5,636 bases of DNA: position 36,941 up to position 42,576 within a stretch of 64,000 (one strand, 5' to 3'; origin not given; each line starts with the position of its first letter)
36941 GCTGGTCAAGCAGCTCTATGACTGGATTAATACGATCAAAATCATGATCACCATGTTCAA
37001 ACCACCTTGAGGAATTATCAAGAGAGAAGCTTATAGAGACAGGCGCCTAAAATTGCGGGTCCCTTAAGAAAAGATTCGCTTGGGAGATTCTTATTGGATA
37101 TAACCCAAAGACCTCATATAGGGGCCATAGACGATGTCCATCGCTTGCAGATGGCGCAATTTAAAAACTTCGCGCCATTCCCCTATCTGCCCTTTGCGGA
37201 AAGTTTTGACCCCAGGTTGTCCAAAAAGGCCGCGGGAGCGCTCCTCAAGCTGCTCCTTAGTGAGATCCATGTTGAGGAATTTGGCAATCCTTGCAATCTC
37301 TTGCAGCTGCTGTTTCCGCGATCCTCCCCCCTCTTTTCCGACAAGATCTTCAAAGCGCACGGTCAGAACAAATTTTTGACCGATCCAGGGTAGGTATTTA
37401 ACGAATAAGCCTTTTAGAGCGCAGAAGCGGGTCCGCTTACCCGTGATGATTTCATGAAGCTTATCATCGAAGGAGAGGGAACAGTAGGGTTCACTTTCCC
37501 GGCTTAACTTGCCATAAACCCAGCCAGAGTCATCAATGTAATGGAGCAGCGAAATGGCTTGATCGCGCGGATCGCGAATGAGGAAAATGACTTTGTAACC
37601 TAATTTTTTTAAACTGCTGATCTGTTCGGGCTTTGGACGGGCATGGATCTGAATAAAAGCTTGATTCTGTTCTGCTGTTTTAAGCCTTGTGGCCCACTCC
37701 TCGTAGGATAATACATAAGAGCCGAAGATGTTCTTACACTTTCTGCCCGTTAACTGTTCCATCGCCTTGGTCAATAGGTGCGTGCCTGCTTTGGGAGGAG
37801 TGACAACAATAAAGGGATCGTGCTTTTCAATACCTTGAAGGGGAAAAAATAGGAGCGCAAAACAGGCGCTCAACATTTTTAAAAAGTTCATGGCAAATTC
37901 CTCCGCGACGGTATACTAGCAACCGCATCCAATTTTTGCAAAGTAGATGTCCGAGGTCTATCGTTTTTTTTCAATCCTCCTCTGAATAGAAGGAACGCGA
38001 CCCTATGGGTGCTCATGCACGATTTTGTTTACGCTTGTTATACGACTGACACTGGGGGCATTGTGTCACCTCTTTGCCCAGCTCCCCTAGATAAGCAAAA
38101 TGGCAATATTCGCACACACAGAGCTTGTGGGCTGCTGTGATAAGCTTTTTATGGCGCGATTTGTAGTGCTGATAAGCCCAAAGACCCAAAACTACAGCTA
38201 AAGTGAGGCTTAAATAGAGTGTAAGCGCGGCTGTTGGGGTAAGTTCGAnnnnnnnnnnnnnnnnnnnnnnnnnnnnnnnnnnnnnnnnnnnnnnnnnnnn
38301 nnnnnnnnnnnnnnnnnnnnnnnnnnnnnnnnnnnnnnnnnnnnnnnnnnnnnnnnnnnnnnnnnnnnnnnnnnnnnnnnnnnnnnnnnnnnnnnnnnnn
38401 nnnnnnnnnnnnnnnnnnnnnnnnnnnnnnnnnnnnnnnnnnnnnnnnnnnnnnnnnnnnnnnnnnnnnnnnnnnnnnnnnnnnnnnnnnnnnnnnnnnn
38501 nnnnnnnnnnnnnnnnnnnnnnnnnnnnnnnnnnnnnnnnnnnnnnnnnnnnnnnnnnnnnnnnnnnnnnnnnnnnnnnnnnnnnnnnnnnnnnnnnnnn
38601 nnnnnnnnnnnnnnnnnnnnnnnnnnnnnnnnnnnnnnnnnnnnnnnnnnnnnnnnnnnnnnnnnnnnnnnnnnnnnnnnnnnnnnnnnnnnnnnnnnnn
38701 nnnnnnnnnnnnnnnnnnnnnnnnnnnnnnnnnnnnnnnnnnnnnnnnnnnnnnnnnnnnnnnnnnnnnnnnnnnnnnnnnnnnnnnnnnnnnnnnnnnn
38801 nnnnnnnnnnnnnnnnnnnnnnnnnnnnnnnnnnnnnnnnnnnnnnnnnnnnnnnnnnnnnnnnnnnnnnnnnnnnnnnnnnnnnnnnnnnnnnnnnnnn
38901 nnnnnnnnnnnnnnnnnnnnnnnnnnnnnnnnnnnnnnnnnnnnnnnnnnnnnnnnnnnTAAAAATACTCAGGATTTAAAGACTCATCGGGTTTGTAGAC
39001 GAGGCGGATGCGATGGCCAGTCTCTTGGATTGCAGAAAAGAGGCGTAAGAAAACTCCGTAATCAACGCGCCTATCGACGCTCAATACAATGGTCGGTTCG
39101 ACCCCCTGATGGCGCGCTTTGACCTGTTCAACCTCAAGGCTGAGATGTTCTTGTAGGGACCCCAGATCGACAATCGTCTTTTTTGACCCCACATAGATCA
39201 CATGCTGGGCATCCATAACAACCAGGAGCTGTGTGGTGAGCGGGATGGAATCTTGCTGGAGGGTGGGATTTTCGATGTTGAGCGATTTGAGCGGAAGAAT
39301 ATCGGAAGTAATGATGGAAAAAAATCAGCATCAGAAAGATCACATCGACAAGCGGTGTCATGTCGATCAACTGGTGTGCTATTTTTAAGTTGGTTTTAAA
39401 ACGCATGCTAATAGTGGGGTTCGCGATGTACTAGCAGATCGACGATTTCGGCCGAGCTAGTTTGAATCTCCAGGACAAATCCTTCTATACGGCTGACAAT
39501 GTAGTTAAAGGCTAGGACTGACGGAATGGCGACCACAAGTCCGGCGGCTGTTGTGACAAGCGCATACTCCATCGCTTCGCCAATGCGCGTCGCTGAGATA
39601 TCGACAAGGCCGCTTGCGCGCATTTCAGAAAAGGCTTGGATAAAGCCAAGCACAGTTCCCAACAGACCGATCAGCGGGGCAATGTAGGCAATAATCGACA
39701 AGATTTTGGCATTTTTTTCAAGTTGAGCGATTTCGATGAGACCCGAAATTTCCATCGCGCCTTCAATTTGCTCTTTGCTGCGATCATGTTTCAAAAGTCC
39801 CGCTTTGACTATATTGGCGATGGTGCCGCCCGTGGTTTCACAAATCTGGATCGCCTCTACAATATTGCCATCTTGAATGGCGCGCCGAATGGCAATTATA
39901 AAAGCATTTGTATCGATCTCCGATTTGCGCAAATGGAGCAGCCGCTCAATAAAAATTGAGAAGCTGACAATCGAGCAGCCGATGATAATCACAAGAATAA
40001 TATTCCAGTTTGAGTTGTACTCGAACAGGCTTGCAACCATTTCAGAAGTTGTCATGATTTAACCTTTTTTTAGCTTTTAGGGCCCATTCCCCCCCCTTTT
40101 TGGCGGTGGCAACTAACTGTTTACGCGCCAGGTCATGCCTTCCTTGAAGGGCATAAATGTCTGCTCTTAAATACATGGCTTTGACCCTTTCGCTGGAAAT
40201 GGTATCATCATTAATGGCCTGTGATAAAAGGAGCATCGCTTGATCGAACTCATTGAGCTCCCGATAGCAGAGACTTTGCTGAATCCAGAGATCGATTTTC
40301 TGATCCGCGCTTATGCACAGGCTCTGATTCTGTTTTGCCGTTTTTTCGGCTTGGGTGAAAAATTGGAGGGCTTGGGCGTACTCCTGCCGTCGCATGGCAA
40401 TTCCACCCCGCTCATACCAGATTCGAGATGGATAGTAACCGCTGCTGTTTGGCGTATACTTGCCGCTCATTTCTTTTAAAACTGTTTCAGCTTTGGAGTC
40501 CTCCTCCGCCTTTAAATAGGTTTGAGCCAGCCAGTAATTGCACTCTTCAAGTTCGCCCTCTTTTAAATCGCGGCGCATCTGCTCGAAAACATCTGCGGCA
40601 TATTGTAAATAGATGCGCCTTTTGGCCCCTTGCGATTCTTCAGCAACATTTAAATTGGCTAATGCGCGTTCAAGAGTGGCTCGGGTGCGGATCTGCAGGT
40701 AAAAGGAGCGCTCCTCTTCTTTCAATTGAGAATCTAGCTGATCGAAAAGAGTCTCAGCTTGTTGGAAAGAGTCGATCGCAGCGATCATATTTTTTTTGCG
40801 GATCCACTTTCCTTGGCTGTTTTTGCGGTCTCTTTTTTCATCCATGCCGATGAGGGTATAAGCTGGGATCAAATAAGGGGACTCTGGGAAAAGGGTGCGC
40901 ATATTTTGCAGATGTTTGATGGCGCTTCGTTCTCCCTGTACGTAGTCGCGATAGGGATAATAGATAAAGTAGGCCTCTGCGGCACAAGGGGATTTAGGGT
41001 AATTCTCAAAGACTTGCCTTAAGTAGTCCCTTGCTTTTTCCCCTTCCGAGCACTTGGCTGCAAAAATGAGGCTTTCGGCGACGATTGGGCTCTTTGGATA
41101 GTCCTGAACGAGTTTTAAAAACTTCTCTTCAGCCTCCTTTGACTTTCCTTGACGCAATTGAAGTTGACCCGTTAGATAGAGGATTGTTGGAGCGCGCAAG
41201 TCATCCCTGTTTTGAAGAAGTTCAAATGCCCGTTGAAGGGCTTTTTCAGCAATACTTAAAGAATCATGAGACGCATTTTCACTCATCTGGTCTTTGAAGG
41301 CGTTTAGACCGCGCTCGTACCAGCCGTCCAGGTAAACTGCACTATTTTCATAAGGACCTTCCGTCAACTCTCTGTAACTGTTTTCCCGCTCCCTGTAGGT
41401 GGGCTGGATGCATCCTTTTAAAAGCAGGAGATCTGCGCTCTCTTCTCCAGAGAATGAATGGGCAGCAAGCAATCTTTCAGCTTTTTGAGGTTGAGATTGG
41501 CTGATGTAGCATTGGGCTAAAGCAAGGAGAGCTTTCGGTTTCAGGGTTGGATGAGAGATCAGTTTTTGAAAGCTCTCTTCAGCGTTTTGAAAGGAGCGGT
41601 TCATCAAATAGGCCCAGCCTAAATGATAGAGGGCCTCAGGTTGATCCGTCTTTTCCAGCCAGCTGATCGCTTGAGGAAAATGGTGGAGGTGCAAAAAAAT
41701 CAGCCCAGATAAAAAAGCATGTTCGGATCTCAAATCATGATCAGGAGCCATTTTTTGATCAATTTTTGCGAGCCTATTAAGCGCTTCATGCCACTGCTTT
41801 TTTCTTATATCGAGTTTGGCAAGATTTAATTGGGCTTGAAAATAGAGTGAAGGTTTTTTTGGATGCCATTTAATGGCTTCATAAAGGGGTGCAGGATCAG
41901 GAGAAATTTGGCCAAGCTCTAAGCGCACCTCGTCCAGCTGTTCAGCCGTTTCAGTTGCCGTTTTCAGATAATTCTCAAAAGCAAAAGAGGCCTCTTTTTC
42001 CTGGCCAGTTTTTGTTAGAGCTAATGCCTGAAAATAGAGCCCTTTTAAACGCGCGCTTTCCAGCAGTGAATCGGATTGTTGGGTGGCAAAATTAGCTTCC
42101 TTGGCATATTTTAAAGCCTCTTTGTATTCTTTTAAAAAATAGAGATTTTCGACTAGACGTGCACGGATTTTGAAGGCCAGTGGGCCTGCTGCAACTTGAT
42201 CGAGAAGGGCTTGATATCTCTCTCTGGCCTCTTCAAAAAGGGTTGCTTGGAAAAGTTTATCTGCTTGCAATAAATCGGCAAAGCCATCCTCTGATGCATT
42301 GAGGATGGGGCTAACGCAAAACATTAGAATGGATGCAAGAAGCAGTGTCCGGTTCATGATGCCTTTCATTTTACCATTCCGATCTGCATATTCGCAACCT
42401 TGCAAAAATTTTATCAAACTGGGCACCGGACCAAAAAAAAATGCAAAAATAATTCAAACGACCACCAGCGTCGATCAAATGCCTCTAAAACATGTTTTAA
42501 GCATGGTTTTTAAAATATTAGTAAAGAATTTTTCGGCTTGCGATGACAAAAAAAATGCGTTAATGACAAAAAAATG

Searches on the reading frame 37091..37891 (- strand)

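Call 64: search_protein_families(library=pfam, proteins=[window:37091-37891:-], max_evalue=0.00001)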
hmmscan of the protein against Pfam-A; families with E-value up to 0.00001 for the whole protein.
window:37091-37891:- (266 aa): 1 family
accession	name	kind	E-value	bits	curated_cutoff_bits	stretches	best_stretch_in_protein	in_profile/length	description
PF00685.33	Sulfotransfer_1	-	4.9e-13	49.5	22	1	25-261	2-253/255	Sulfotransferase domain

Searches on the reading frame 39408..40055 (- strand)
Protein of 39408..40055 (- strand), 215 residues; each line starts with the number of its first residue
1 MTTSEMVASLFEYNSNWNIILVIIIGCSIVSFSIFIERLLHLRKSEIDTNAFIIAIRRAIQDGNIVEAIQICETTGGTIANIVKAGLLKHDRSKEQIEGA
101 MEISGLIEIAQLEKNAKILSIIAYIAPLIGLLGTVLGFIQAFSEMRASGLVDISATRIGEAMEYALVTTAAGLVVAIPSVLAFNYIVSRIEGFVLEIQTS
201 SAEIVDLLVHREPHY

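Call 64: search_protein_families(library=pfam, proteins=[window:39408-40055:-], max_evalue=0.00001)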
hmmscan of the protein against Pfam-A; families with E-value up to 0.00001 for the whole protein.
window:39408-40055:- (215 aa): 1 family
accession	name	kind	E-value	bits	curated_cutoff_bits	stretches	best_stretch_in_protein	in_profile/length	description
PF01618.21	MotA_ExbB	-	1.1e-28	100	22.9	1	79-198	6-126/127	MotA/TolQ/ExbB proton channel family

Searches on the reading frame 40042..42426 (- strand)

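Call 64: search_protein_families(library=pfam, proteins=[window:40042-42426:-], max_evalue=0.00001)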
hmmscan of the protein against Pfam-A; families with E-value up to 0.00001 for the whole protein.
window:40042-42426:- (794 aa): 10 families
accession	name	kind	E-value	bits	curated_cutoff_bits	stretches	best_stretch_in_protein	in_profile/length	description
PF13432.12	TPR_16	-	3.1e-20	72.7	32.7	0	721-775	7-57/65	Tetratricopeptide repeat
PF07719.23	TPR_2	-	3.8e-20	70.7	27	0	263-291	1-29/34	Tetratricopeptide repeat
PF13428.12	TPR_14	-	2e-14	53.1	23.5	0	415-452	3-40/44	Tetratricopeptide repeat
PF14559.12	TPR_19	-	3e-14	53.5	25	0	274-326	2-54/68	Tetratricopeptide repeat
PF13174.12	TPR_6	-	2.1e-13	50.4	26.3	0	416-446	3-33/33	Tetratricopeptide repeat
PF00515.34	TPR_1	-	7.8e-12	44.9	27.8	0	263-288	1-26/34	Tetratricopeptide repeat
PF13424.12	TPR_12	-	1.7e-10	41.3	30.1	0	390-438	23-70/77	Tetratricopeptide repeat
PF12895.13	ANAPC3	-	1.2e-09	38.8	27.2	0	275-333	1-58/82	Anaphase-promoting complex, cyclosome, subunit 3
PF13181.12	TPR_8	-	2.2e-09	37.2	25.7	0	264-291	2-29/34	Tetratricopeptide repeat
PF13431.12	TPR_17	-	4.4e-06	27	24.4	0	297-317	13-33/34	Tetratricopeptide repeat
